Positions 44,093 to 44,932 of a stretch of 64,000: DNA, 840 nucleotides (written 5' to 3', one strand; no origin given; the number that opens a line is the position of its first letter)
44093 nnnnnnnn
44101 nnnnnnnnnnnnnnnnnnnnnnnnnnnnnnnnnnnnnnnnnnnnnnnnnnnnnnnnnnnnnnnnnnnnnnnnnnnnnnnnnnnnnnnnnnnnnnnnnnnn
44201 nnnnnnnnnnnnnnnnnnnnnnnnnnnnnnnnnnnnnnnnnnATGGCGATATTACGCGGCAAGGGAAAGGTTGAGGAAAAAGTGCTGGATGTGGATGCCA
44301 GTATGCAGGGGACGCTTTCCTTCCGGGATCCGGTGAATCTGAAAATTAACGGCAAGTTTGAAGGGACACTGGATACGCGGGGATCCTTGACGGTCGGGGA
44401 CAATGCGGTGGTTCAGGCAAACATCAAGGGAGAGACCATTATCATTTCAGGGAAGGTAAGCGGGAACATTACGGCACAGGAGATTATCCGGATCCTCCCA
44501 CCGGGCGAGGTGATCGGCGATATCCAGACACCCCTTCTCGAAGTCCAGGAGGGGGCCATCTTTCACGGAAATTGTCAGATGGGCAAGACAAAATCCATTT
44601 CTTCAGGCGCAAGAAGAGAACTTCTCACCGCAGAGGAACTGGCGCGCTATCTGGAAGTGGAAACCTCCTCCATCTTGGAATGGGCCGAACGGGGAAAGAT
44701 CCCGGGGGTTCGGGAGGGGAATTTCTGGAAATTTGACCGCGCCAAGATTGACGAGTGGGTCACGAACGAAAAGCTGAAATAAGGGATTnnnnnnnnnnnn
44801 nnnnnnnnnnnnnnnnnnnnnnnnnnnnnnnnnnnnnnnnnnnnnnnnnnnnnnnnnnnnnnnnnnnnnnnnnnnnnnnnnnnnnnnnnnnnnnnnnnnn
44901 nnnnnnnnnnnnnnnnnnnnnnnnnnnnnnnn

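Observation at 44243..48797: Unusual neighbourhood: bactofilin-HTH fusion, second membrane-anchored HTH protein, pilin, and a 955-aa TPR/coiled-coil secreted protein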

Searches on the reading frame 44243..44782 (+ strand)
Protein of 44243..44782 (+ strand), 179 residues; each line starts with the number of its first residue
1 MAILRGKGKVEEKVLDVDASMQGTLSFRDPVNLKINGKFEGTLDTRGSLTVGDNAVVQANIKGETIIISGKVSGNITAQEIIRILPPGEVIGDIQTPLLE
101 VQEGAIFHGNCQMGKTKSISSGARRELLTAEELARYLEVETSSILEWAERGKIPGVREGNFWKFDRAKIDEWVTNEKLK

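Call 3: search_protein_families(library=pfam, proteins=[window:44243-44782:+], max_evalue=0.1)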
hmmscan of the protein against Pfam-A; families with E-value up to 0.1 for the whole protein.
window:44243-44782:+ (179 aa): 4 families
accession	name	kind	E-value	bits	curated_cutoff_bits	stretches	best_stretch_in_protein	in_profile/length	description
PF04519.19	Bactofilin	-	7.7e-25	87.4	27.9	1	14-112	2-98/98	Polymer-forming cytoskeletal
PF12728.13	HTH_17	-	5.6e-11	43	27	1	127-175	1-49/51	Helix-turn-helix domain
PF13411.12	MerR_1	-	0.027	15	21.6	1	129-170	2-44/69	MerR HTH family regulatory protein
PF07022.19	Phage_CI_repr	-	0.077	13.8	22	0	131-154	16-39/65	Bacteriophage CI repressor helix-turn-helix domain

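Call 4: search_protein_families(library=ncbifam, proteins=[window:44243-44782:+], max_evalue=0.1)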
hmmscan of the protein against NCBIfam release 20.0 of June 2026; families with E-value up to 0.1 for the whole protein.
window:44243-44782:+ (179 aa): 6 families
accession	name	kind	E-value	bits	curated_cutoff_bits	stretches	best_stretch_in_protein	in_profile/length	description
NF047737.1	antiphage_MADS1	equivalog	2.9e-11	43.4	80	1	126-173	2-49/49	methylation-associated defense system helix-turn-helix domain-containing protein MAD1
TIGR01764.1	excise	domain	5e-10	39.6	28.8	1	127-174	1-48/49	excisionase family DNA-binding protein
NF012196.1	Ig_like_ice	domain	0.0016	18.2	50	0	52-84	36-68/108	Ig-like domain-containing protein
NF033787.1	HTH_BldC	subfamily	0.0026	17.6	77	1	126-157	1-32/49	BldC family transcriptional regulator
NF046037.1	carphisopro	domain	0.014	15.6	38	1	131-154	12-35/54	carph-isopro domain-containing protein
NF049929.1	TransRepsrRacR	equivalog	0.044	14.1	200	1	117-164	17-61/150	DNA-binding transcriptional repressor RacR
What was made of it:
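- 44618..44779 (+): C-terminal winged HTH of the HTH_17/excisionase/BldC type (residues 126-179). It is acidic. PF12728, 43 bits; TIGR01764, 39.6 bits (calls 3, 4).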

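Call 5: find_homologous_proteins(query=window:44243-44782:+)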
Query window:44243-44782:+ (179 aa): 1478 proteins with E <= 0.001 among 1576 candidates; the best 120 are listed.
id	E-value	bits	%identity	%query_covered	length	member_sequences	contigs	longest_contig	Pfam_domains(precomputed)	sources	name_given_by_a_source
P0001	1.2e-110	385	100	100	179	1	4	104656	PF12728.14,PF04519.20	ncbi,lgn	-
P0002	6.7e-89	314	81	100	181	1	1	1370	PF12728.14,PF04519.20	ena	-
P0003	7.0e-89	314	81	100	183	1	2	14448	PF12728.14,PF04519.20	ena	-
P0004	8.4e-89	314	82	100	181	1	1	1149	PF12728.14,PF04519.20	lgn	-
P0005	5.6e-88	311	81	100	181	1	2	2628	PF12728.14,PF04519.20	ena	-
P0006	1.6e-87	310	79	100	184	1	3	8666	PF12728.14,PF04519.20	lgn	-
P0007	1.6e-87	310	81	100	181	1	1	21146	PF12728.14,PF04519.20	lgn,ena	-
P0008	2.3e-87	309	79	100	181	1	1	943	PF12728.14,PF04519.20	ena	-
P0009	7.1e-87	308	79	100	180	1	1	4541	PF12728.14,PF04519.20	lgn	-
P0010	8.6e-87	308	79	100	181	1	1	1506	PF12728.14,PF04519.20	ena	-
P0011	4.2e-86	305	80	100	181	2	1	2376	PF12728.14,PF04519.20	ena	-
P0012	8.0e-86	304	78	100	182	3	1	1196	PF12728.14,PF04519.20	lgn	-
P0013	1.4e-85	304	77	100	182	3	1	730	PF12728.14,PF04519.20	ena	-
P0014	2.4e-85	303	80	100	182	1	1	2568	PF12728.14,PF04519.20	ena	-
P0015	2.8e-85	303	78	100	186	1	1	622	PF12728.14,PF04519.20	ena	-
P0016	3.9e-85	302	77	100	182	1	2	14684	PF12728.14,PF04519.20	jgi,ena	-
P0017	2.7e-84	299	77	100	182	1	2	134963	PF12728.14,PF04519.20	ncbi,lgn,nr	ncbi:MAG: polymer-forming cytoskeletal protein [Candidatus Omnitrophica bacterium]|nr:polymer-formin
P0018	7.1e-82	292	75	100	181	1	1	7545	PF12728.14,PF04519.20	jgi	-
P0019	2.0e-79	284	72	98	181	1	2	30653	PF12728.14,PF04519.20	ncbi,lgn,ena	-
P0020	1.3e-78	281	69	100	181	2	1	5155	PF12728.14,PF04519.20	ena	-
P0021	1.5e-76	274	69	100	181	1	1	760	PF12728.14,PF04519.20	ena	-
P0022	1.9e-75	271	72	93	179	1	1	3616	PF12728.14,PF04519.20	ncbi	-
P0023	2.6e-75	270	70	100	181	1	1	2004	PF12728.14,PF04519.20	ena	-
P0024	4.5e-75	269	66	100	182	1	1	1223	PF12728.14,PF04519.20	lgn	-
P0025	1.3e-73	265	72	92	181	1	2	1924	PF12728.14,PF04519.20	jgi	-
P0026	5.7e-72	259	65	100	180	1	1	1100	PF12728.14,PF04519.20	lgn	-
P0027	1.0e-63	232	57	98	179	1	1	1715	PF12728.14,PF04519.20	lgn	-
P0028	1.7e-62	228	56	98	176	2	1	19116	PF12728.14,PF04519.20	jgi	jgi:excisionase family DNA binding protein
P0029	3.4e-62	227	62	97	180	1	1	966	PF12728.14,PF04519.20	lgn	-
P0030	5.5e-62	227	58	94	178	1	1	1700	PF12728.14,PF04519.20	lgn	-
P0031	6.0e-62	227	59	98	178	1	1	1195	PF12728.14,PF04519.20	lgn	-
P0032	7.9e-62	226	59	98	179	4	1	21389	PF12728.14,PF04519.20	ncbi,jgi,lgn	ncbi:MAG: polymer-forming cytoskeletal protein [Candidatus Omnitrophota bacterium]|jgi:excisionase f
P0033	2.2e-61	225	59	99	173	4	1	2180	PF12728.14,PF04519.20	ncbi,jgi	jgi:excisionase family DNA binding protein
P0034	2.7e-61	225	56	93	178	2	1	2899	PF12728.14,PF04519.20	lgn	-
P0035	3.2e-61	224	60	97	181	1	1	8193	PF12728.14,PF04519.20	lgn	-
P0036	4.7e-61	224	55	98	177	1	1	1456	PF12728.14,PF04519.20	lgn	-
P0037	5.0e-61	224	59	98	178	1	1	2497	PF12728.14,PF04519.20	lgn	-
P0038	5.6e-61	224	57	97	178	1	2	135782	PF12728.14,PF04519.20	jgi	jgi:excisionase family DNA binding protein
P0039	7.0e-61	223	56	97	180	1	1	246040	PF12728.14,PF04519.20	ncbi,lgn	-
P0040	7.8e-61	223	57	94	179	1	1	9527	PF12728.14,PF04519.20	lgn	-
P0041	7.8e-61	223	57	98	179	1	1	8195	PF12728.14,PF04519.20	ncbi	-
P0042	8.5e-61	223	57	98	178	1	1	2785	PF12728.14,PF04519.20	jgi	-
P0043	8.9e-61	223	56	98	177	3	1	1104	PF12728.14,PF04519.20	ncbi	-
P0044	9.1e-61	223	59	98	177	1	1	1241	PF12728.14,PF04519.20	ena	-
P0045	1.0e-60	223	56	100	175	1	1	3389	PF12728.14,PF04519.20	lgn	-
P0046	1.1e-60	223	57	93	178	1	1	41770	PF12728.14,PF04519.20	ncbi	-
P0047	1.2e-60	222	58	98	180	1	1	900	PF12728.14,PF04519.20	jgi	-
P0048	1.2e-60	222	60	97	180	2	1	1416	PF12728.14,PF04519.20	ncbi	-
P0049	1.7e-60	222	58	94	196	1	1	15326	PF12728.14,PF04519.20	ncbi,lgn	-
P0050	2.0e-60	222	57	98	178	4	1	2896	PF12728.14,PF04519.20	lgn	-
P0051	2.2e-60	222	58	96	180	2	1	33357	PF12728.14,PF04519.20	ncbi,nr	ncbi:MAG: polymer-forming cytoskeletal protein [Candidatus Omnitrophica bacterium]|nr:polymer-formin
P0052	3.3e-60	221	58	94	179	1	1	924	PF12728.14,PF04519.20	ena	-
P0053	3.4e-60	221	59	97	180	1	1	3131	PF12728.14,PF04519.20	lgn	-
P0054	4.0e-60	221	55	98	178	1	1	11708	PF12728.14,PF04519.20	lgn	-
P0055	4.0e-60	221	59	97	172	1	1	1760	PF12728.14,PF04519.20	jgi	jgi:excisionase family DNA binding protein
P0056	5.1e-60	220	56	96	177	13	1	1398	PF12728.14,PF04519.20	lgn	-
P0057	6.7e-60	220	56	94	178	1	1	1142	PF12728.14,PF04519.20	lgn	-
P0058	7.4e-60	220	58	98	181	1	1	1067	PF12728.14,PF04519.20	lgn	-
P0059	7.7e-60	220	57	96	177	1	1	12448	PF12728.14,PF04519.20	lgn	-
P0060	8.3e-60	220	55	92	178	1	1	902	PF12728.14,PF04519.20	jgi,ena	-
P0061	8.5e-60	220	57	96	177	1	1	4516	PF12728.14,PF04519.20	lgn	-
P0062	9.3e-60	220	57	98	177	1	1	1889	PF12728.14,PF04519.20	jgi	-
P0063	9.4e-60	220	56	96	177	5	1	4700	PF12728.14,PF04519.20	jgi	-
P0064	1.1e-59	219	55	93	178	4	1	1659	PF12728.14,PF04519.20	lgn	-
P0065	1.1e-59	219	56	100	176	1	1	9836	PF12728.14,PF04519.20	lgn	-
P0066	1.1e-59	219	57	95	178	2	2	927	PF12728.14,PF04519.20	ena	-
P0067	1.1e-59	219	55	98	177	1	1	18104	PF12728.14,PF04519.20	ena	-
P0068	1.4e-59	219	56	93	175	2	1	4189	PF12728.14,PF04519.20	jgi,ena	-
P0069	1.7e-59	219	59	94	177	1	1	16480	PF12728.14,PF04519.20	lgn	-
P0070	1.7e-59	219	56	98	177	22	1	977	PF12728.14,PF04519.20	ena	-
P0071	1.9e-59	219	57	92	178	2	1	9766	PF12728.14,PF04519.20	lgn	-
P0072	2.3e-59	218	59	96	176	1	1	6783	PF12728.14,PF04519.20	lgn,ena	-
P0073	2.7e-59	218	56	98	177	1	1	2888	PF12728.14,PF04519.20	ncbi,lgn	-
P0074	2.7e-59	218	58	97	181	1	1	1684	PF12728.14,PF04519.20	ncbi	-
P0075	2.8e-59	218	60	97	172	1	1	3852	PF12728.14,PF04519.20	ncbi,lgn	-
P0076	3.4e-59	218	58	97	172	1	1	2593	PF12728.14,PF04519.20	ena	-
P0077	4.1e-59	217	58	97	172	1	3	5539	PF12728.14,PF04519.20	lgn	-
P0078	4.2e-59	217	57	98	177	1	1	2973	PF12728.14,PF04519.20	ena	-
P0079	4.4e-59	217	55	98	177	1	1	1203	PF12728.14,PF04519.20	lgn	-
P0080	4.9e-59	217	56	96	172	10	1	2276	PF12728.14,PF04519.20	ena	-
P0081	5.1e-59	217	57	96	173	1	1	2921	PF12728.14,PF04519.20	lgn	-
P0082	5.2e-59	217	58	97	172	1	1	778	PF12728.14,PF04519.20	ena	-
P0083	5.3e-59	217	58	96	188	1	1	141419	PF12728.14,PF04519.20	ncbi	-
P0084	6.2e-59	217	59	94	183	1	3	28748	PF12728.14,PF04519.20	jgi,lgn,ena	-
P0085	6.3e-59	217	60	97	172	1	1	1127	PF12728.14,PF04519.20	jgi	-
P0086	6.6e-59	217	57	94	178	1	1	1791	PF12728.14,PF04519.20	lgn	-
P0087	6.6e-59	217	60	95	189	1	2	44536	PF12728.14,PF04519.20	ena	-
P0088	6.7e-59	217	57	97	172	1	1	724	PF12728.14,PF04519.20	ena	-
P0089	7.0e-59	217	59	94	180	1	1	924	PF12728.14,PF04519.20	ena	-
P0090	7.5e-59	217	57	97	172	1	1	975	PF12728.14,PF04519.20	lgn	-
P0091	8.2e-59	216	55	98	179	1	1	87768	PF12728.14,PF04519.20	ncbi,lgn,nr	ncbi:MAG: polymer-forming cytoskeletal protein [Candidatus Omnitrophica bacterium]|nr:polymer-formin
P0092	9.0e-59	216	54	98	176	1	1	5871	PF12728.14,PF04519.20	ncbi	-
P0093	9.4e-59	216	54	99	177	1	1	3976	PF12728.14,PF04519.20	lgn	-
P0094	1.3e-58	216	56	94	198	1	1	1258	PF12728.14,PF04519.20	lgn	-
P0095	1.3e-58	216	54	98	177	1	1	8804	PF12728.14,PF04519.20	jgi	-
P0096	1.4e-58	216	55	96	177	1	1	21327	PF12728.14,PF04519.20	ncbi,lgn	-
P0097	1.4e-58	216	54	98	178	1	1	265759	PF12728.14,PF04519.20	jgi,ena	-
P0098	1.4e-58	216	57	96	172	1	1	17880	PF12728.14,PF04519.20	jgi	-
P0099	1.6e-58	216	55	98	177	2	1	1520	PF12728.14,PF04519.20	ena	-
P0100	1.7e-58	215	58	97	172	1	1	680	PF12728.14,PF04519.20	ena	-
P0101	1.8e-58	215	56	94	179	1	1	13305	PF12728.14,PF04519.20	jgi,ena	-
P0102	1.8e-58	215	57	97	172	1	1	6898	PF12728.14,PF04519.20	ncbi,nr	ncbi:MAG: polymer-forming cytoskeletal protein [Candidatus Omnitrophica bacterium]|nr:polymer-formin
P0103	2.4e-58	215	58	94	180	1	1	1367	PF12728.14,PF04519.20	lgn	-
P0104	2.7e-58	215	57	94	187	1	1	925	PF12728.14,PF04519.20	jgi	jgi:excisionase family DNA binding protein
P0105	3.0e-58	215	58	97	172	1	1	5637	PF12728.14,PF04519.20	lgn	-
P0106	3.1e-58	215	56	94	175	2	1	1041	PF12728.14,PF04519.20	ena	-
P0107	3.2e-58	215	52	99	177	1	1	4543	PF12728.14,PF04519.20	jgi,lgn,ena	-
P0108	3.6e-58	214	57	97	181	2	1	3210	PF12728.14,PF04519.20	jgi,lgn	-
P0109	4.0e-58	214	58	98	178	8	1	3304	PF12728.14,PF04519.20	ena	-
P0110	4.5e-58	214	57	94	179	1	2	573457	PF12728.14,PF04519.20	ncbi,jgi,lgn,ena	-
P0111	4.9e-58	214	58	97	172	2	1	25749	PF12728.14,PF04519.20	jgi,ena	jgi:excisionase family DNA binding protein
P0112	5.0e-58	214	53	97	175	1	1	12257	PF12728.14,PF04519.20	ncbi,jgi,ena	-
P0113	5.3e-58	214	55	97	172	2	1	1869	PF12728.14,PF04519.20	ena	-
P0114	5.8e-58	214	59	96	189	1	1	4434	PF12728.14,PF04519.20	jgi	-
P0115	5.8e-58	214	56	94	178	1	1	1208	PF12728.14,PF04519.20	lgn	-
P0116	5.8e-58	214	53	98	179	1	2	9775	PF12728.14,PF04519.20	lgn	-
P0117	5.9e-58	214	54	98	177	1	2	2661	PF12728.14,PF04519.20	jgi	jgi:excisionase family DNA binding protein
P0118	6.3e-58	214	56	95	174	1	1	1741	PF12728.14,PF04519.20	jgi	jgi:excisionase family DNA binding protein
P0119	6.4e-58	214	54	98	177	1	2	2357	PF12728.14,PF04519.20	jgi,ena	-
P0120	6.6e-58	214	56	94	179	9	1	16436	PF12728.14,PF04519.20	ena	-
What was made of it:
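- Checked: The 120 best database homologues all carry both domains (call 5), so a missed stop or misassembly is excluded.
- The 120 best homologues all have both domains (call 5).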

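Call 11: find_encoding_contigs(protein=P0110, flank=8000, max_places=2)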
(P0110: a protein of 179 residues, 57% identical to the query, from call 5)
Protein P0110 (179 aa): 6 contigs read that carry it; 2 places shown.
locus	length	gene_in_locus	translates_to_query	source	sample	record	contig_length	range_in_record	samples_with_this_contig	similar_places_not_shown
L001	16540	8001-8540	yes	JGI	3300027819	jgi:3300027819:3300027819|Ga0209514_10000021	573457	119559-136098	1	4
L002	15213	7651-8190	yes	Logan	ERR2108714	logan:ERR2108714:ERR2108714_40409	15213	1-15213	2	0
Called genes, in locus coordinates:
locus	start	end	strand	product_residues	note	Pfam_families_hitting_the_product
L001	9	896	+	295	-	PF00398:RrnaAD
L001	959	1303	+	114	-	PF02686:GatC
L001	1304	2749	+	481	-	PF01425:Amidase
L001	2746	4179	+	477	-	PF02934:GatB_N, PF02637:GatB_Yqey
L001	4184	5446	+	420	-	PF22694:CtpB_N-like, PF00595:PDZ, PF13180:PDZ_2, PF17820:PDZ_6, PF03572:Peptidase_S41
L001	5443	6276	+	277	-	PF04748:Polysacc_deac_2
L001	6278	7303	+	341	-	PF00814:TsaD, PF22521:HypF_C_2 (weak)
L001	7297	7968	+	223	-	PF02308:MgtC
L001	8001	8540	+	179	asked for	PF04519:Bactofilin, PF12728:HTH_17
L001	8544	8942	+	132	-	PF12728:HTH_17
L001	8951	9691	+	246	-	PF00731:AIRC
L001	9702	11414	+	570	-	PF01969:Ni_insertion, PF17820:PDZ_6 (weak), PF00595:PDZ, PF13180:PDZ_2 (weak), PF17820:PDZ_6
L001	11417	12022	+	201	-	PF00672:HAMP (weak)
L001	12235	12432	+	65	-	PF12728:HTH_17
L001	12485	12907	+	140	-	PF22817:ApeP-like (weak), PF07977:FabA, PF22818:ApeI-like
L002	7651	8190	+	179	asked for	PF04519:Bactofilin, PF12728:HTH_17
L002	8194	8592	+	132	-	PF12728:HTH_17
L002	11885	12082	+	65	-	PF12728:HTH_17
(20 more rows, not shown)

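Call 12: find_encoding_contigs(protein=P0017, flank=8000, max_places=2)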
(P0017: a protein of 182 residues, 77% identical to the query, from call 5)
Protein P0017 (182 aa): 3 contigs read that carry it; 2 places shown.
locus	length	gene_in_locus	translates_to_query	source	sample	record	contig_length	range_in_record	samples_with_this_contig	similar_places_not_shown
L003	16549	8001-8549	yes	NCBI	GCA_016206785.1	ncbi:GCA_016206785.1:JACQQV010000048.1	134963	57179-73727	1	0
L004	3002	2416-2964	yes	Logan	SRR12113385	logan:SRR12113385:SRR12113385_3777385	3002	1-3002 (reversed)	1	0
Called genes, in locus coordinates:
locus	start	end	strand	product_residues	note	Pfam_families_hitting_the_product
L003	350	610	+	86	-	-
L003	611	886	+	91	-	-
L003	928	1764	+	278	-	PF00398:RrnaAD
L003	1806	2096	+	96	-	PF02686:GatC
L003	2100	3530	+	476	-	PF01425:Amidase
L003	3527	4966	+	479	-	PF02934:GatB_N, PF02637:GatB_Yqey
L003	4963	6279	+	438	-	PF22694:CtpB_N-like, PF00595:PDZ, PF13180:PDZ_2, PF17820:PDZ_6, PF03572:Peptidase_S41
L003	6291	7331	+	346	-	PF00814:TsaD, PF22521:HypF_C_2 (weak)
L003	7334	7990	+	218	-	PF02308:MgtC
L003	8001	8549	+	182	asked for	PF04519:Bactofilin, PF12728:HTH_17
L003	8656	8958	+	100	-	PF12728:HTH_17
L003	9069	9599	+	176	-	-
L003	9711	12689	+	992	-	PF24575:TPR_Slam (faint), PF00515:TPR_1 (faint), PF07719:TPR_2 (faint), PF10373:EST1_DNA_bind (faint), PF13414:TPR_11, PF14559:TPR_19 (weak), PF13414:TPR_11 (weak), PF13431:TPR_17 (weak), +8 more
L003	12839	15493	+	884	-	PF02739:5_3_exonuc_N, PF01367:5_3_exonuc, PF01612:DNA_pol_A_exo1, PF22619:DNA_polI_exo1, PF00476:DNA_pol_A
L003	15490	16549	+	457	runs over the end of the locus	PF08323:Glyco_transf_5, PF00534:Glycos_transf_1, PF13692:Glyco_trans_1_4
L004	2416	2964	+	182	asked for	PF04519:Bactofilin, PF12728:HTH_17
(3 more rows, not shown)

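Call 13: find_encoding_contigs(protein=P0039, flank=8000, max_places=2)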
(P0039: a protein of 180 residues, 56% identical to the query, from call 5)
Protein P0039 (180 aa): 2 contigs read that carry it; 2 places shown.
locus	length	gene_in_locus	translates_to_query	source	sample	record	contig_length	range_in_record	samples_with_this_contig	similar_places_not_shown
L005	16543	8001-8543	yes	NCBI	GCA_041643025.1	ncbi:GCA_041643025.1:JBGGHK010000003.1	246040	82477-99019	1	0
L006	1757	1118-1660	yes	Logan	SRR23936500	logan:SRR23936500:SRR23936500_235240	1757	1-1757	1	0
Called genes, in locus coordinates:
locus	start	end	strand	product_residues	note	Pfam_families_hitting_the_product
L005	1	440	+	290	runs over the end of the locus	PF00398:RrnaAD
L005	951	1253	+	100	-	PF02686:GatC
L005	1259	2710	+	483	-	PF01425:Amidase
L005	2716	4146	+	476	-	PF02934:GatB_N, PF02637:GatB_Yqey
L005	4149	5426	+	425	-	PF22694:CtpB_N-like, PF00595:PDZ, PF13180:PDZ_2, PF17820:PDZ_6, PF03572:Peptidase_S41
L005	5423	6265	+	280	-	PF04748:Polysacc_deac_2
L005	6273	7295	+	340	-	PF00814:TsaD, PF22521:HypF_C_2 (weak)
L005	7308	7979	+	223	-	PF02308:MgtC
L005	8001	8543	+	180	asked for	PF04519:Bactofilin, PF12728:HTH_17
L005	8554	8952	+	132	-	PF12728:HTH_17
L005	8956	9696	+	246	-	PF00731:AIRC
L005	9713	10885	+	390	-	PF01969:Ni_insertion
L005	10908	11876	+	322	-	PF00595:PDZ, PF13180:PDZ_2 (weak), PF17820:PDZ_6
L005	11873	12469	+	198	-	PF00672:HAMP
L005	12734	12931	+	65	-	PF12728:HTH_17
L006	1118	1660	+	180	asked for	PF04519:Bactofilin, PF12728:HTH_17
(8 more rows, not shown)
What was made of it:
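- A CtpB_N-like/PDZ/S41 protease is encoded in the same operon (calls 11-13). More distant relatives have larB/larC-like, PDZ, HAMP and fatty-acid synthesis genes in that position (calls 11, 13).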

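Call 15: find_related_loci(query=A1, collection=genome_contigs, flank=8000)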
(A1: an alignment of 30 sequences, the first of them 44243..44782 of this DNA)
Query A1 (179 aa) in genome_contigs; peptide patterns used: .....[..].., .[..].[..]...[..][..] (x = any residue, [..] = any of these).
587 stretches matched a pattern; 430 encode a relative of the query (tblastn E <= 1e-3); the best 80 are kept; 80 distinct loci.
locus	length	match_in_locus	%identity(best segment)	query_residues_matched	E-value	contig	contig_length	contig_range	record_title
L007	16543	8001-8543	77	1-178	3e-89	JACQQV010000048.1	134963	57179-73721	MAG: Candidatus Omnitrophota bacterium isolate NC_groundwater_1342_Ag_S-0.2um_51_121 S_p2_S4_coassembly_k141_3381066, wh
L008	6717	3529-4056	56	3-179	4e-67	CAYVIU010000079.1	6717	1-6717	MAG TPA_asm: uncultured Planctomycetia bacterium isolate SRP077602_co2_161 genome assembly, contig: NODE_16902_length_67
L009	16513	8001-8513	57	9-179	3e-67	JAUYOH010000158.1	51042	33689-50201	MAG: Candidatus Omnitrophota bacterium isolate C4_maxbin.042 C4_k141_619790, whole genome shotgun sequence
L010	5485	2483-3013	56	4-179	4e-67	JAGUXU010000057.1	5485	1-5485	MAG: Candidatus Omnitrophota bacterium isolate DeMMO4_7 c_000000022360, whole genome shotgun sequence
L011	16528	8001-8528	54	1-178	8e-67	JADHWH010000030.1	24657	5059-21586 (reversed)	MAG: Candidatus Omnitrophota bacterium isolate BS750m-G22 BS-750m-C2768, whole genome shotgun sequence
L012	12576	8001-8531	56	4-179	5e-66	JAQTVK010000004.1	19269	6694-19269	MAG: Candidatus Omnitrophota bacterium isolate STB_86 NODE_6465_length_19269_cov_2.662679_Sandtown_B, whole genome shotg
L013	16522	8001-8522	56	10-179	4e-66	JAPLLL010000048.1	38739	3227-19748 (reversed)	MAG: Candidatus Omnitrophota bacterium isolate LacPavin_0419_WC90_MAG_48_6 LacPavin_0419_WC90_scaffold_18370, whole geno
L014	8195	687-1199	59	9-179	1e-65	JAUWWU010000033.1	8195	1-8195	MAG: Candidatus Omnitrophota bacterium isolate CSMAG_2666 CSMAG_2666_k127_1967254_length_8195_cov_6.0000, whole genome s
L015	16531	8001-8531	55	4-179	2e-65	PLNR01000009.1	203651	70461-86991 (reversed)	MAG: Candidatus Omnitrophota bacterium isolate fen_1319 73.20120800_E1X.29_contig_3384, whole genome shotgun sequence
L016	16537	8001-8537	55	3-178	2e-65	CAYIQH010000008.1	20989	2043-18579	MAG TPA_asm: uncultured Planctomycetia bacterium isolate ERP119705_co25_654 genome assembly, contig: NODE_1480_length_20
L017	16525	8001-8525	55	5-179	6e-65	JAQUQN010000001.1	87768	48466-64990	MAG: Candidatus Omnitrophota bacterium isolate STD1_50 NODE_517_length_87768_cov_5.523785_Sandtown_D1, whole genome shot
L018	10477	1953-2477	57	5-179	7e-65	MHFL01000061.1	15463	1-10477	MAG: Omnitrophica bacterium RIFCSPLOWO2_01_FULL_45_10 rifcsplowo2_01_scaffold_8781, whole genome shotgun sequence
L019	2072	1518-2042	54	5-179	2e-66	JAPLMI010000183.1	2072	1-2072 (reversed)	MAG: Candidatus Omnitrophota bacterium isolate LacPavin_0920_SED5_MAG_49_9 LacPavin_0920_SED5_scaffold_2078451, whole ge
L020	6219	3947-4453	58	7-179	1e-64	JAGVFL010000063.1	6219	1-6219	MAG: Candidatus Omnitrophota bacterium isolate DeMMO2_44 c_000000040893, whole genome shotgun sequence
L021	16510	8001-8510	56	7-179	2e-64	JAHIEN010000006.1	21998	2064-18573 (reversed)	MAG: Candidatus Omnitrophota bacterium isolate KR11_0.1_MetaG.mb.20 KR11_0.1_MetaG.mb.20_k141_78775, whole genome shotgu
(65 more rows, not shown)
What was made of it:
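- The best 80 are Omnitrophota-type MAGs (call 15).
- Tried and rejected: Rejected on the basis of 120 two-domain homologues and 430 genomes (calls 5, 15).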

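Call 27: find_encoding_contigs(protein=P0007, flank=8000, max_places=1)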
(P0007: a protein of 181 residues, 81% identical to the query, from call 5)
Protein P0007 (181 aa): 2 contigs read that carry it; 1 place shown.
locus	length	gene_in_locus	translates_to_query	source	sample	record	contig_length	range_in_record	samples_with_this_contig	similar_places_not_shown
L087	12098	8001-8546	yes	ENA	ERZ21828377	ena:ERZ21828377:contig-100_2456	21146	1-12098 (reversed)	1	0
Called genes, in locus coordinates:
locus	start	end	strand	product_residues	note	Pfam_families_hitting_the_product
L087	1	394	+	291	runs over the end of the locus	-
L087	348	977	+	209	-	PF04542:Sigma70_r2, PF08281:Sigma70_r4_2, PF04545:Sigma70_r4 (weak)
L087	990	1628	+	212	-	PF13490:zf-HC2 (weak)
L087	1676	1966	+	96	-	PF02686:GatC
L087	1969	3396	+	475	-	PF01425:Amidase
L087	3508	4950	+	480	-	PF02934:GatB_N, PF02637:GatB_Yqey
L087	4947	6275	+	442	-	PF22694:CtpB_N-like, PF00595:PDZ, PF13180:PDZ_2, PF17820:PDZ_6, PF03572:Peptidase_S41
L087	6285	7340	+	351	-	PF00814:TsaD, PF22521:HypF_C_2 (weak)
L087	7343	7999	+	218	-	PF02308:MgtC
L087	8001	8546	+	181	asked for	PF04519:Bactofilin, PF12728:HTH_17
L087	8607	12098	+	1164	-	?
